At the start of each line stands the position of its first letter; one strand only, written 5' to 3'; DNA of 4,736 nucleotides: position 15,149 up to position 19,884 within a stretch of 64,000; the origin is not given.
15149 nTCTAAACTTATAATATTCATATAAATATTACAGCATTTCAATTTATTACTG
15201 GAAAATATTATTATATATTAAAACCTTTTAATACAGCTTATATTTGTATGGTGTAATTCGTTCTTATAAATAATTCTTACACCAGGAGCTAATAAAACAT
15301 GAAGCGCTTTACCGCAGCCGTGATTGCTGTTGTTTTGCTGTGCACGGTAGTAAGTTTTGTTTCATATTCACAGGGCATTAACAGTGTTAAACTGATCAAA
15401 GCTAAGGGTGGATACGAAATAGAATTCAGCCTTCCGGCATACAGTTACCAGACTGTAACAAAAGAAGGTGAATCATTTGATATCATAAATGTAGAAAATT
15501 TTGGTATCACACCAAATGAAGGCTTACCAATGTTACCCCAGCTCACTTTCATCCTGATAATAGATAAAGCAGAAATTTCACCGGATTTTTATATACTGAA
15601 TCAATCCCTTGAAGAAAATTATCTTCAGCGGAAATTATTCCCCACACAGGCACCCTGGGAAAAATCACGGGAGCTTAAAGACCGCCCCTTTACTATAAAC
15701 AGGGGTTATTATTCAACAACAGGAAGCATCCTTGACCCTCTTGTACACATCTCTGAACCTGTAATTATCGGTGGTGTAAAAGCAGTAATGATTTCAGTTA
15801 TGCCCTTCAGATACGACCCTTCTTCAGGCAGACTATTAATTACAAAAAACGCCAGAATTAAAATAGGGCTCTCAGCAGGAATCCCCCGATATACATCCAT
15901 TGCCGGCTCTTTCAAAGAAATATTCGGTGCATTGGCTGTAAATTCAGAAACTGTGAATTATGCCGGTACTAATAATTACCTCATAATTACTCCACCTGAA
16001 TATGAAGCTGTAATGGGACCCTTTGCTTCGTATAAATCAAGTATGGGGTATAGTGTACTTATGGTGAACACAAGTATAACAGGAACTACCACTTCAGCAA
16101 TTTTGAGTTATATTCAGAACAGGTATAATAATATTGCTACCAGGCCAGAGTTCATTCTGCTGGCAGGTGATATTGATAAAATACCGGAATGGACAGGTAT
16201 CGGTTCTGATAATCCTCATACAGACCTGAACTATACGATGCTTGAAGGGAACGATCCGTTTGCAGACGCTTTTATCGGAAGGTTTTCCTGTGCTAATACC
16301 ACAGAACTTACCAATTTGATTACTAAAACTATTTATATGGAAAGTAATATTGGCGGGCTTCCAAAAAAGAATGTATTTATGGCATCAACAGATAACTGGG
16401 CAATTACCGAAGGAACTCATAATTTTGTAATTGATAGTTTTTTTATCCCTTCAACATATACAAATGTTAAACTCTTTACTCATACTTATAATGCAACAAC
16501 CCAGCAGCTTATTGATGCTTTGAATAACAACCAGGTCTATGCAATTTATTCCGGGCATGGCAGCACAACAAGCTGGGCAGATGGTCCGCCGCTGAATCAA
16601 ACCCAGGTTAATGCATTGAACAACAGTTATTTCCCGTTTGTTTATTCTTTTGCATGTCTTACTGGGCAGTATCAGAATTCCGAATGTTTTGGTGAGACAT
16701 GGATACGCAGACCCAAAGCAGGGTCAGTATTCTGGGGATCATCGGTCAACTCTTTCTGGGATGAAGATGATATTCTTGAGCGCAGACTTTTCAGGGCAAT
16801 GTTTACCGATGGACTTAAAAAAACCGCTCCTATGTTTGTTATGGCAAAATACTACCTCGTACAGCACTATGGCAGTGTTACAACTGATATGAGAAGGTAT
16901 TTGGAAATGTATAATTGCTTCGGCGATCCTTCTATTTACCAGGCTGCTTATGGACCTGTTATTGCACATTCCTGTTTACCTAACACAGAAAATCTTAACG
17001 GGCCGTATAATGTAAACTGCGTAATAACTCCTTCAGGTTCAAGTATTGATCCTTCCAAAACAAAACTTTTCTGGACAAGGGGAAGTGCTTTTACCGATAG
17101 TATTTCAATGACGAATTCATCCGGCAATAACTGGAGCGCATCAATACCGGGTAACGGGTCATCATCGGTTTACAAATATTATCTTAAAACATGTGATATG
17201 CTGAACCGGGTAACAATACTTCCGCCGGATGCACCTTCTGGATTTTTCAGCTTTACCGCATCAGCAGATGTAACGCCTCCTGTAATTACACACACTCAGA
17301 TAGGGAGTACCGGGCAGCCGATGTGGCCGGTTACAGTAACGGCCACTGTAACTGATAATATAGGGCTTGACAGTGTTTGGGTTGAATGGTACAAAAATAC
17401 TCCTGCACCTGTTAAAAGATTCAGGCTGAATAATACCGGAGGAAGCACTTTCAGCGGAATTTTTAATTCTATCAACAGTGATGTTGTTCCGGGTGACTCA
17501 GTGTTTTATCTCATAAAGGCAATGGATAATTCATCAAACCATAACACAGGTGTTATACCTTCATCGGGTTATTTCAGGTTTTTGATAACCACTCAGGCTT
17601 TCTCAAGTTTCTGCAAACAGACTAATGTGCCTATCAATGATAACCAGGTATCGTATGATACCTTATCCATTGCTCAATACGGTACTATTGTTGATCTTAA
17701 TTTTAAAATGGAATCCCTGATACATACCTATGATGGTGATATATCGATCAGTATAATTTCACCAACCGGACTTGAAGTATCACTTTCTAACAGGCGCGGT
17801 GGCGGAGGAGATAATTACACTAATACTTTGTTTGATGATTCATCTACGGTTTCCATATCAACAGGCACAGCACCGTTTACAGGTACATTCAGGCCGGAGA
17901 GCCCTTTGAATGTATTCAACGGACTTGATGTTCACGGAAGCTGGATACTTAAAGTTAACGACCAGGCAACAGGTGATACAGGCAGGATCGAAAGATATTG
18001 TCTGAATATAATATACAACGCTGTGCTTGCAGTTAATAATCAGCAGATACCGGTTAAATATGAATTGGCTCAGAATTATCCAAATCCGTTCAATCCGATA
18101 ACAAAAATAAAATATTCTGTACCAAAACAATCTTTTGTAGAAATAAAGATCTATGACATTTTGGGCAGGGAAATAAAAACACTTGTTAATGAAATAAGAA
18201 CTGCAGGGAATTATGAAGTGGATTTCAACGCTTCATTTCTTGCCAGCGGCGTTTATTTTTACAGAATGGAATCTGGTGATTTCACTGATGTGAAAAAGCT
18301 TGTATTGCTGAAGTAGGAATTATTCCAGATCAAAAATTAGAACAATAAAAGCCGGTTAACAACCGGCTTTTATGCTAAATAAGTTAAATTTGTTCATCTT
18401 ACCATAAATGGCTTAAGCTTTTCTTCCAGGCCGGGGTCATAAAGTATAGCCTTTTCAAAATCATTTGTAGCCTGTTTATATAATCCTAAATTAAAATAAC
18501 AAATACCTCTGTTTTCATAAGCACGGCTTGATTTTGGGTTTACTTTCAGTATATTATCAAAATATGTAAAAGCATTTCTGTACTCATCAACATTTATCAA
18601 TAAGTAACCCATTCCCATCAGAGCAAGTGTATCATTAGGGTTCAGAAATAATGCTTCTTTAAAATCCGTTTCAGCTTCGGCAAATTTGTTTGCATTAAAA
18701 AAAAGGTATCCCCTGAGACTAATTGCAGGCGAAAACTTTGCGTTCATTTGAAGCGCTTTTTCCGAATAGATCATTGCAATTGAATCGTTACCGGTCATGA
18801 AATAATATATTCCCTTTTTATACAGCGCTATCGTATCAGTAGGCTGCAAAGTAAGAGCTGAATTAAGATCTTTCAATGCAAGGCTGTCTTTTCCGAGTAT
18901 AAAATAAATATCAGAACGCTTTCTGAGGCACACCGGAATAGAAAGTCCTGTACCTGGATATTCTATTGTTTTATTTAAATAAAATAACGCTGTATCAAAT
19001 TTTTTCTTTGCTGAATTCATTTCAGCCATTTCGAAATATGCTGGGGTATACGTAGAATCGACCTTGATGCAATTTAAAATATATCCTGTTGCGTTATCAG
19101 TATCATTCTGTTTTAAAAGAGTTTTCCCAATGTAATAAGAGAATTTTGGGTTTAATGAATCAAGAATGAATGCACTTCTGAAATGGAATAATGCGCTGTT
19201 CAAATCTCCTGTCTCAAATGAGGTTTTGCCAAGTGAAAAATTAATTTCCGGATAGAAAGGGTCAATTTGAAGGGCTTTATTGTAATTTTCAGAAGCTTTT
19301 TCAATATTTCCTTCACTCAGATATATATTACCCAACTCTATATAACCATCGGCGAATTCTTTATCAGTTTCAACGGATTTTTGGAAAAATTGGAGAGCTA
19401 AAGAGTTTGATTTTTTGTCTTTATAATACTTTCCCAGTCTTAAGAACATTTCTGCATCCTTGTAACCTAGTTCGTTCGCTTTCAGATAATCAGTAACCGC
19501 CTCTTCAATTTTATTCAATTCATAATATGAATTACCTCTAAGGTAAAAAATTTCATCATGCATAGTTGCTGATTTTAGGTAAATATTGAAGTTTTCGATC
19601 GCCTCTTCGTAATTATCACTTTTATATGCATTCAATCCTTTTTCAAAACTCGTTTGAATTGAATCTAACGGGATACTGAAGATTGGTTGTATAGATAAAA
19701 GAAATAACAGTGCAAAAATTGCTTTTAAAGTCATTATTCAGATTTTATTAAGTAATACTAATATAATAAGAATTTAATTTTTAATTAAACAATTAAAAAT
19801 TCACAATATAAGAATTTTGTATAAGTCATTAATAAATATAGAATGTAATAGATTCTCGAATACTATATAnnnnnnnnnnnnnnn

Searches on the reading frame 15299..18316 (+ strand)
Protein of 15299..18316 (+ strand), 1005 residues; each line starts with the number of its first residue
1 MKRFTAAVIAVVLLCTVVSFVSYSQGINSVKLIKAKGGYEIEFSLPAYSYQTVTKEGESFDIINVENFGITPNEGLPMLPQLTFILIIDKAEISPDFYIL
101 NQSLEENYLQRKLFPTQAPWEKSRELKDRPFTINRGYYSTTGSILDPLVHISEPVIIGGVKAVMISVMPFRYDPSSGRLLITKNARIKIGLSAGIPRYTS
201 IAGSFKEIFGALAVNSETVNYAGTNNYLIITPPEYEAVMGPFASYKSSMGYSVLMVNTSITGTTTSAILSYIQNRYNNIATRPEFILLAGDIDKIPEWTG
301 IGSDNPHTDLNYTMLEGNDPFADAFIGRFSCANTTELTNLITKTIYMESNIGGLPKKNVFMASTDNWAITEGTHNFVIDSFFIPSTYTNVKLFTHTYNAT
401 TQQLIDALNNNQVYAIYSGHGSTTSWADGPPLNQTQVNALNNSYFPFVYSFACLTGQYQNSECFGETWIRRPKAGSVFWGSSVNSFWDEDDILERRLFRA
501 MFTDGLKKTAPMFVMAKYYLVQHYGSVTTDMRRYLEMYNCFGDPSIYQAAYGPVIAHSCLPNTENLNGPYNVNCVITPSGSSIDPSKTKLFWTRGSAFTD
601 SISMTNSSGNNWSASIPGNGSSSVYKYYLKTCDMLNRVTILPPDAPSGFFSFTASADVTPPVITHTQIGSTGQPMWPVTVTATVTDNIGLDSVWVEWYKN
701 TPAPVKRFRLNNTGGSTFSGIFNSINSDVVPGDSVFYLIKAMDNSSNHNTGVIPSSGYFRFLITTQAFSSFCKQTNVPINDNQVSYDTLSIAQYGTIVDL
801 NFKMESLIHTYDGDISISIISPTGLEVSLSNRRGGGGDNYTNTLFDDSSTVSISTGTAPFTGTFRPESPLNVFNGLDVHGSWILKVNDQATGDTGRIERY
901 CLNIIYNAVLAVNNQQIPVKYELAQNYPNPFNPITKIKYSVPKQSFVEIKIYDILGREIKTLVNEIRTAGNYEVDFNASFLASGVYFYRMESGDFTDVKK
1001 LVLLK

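Call 67: search_protein_families(library=pfam, proteins=[window:15299-18316:+], max_evalue=0.00001)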
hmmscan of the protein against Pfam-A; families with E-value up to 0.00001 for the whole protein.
window:15299-18316:+ (1005 aa): 4 families
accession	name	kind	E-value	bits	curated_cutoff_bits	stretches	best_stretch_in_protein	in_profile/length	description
PF01364.23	Peptidase_C25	-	2.9e-53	181.9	23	1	227-546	1-372/374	Peptidase family C25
PF18962.6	Por_Secre_tail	-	2.8e-11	44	27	1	927-1002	2-74/75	Secretion system C-terminal sorting domain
PF01483.27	P_proprotein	-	3.1e-10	40.5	21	1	807-903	10-85/86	Proprotein convertase P-domain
PF08126.16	Propeptide_C25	-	3.2e-09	36.7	22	1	39-193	22-174/205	Propeptide_C25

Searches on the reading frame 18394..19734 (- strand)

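Call 67: search_protein_families(library=pfam, proteins=[window:18394-19734:-], max_evalue=0.00001)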
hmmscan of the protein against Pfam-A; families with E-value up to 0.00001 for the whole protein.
window:18394-19734:- (446 aa): 18 families
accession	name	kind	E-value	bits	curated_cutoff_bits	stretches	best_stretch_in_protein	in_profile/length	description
PF07719.23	TPR_2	-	8.8e-49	160.1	27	1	128-159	1-32/34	Tetratricopeptide repeat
PF00515.34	TPR_1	-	1.8e-47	157.7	27.8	2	128-160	1-33/34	Tetratricopeptide repeat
PF13181.12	TPR_8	-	3.6e-35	117.6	25.7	1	128-159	1-32/34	Tetratricopeptide repeat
PF13414.12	TPR_11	-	5e-35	119.4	26.8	2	135-176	1-42/42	TPR repeat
PF13432.12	TPR_16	-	6.4e-25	87.7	32.7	0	31-85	2-55/65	Tetratricopeptide repeat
PF13431.12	TPR_17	-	9.5e-25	85.2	24.4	0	391-422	1-32/34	Tetratricopeptide repeat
PF13428.12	TPR_14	-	2.3e-21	74.5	23.5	0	129-170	2-43/44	Tetratricopeptide repeat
PF13371.12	TPR_9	-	1.4e-18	67.1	35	1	378-434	4-60/73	Tetratricopeptide repeat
PF14559.12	TPR_19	-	2.9e-18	66.4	25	0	113-163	10-60/68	Tetratricopeptide repeat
PF13424.12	TPR_12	-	1.6e-17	63.9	30.1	0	371-431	4-66/77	Tetratricopeptide repeat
PF12895.13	ANAPC3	-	2.3e-14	53.9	27.2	0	32-81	29-77/82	Anaphase-promoting complex, cyclosome, subunit 3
PF13174.12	TPR_6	-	2.9e-13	50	26.3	0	63-83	3-23/33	Tetratricopeptide repeat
PF25062.1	ARM_TT21_N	-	1.6e-12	48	40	0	286-407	81-206/222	Tetratricopeptide repeat protein 21 N-terminal ARM repeat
PF23914.1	TPR_CcmH_CycH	-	2.2e-11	44.3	42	0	123-177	45-99/158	Cytochrome c-type biogenesis protein H TPR domain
PF25063.1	ARM_TT21_C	-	1e-09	39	35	0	39-158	34-159/209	Tetratricopeptide repeat protein 21 C-terminal ARM domain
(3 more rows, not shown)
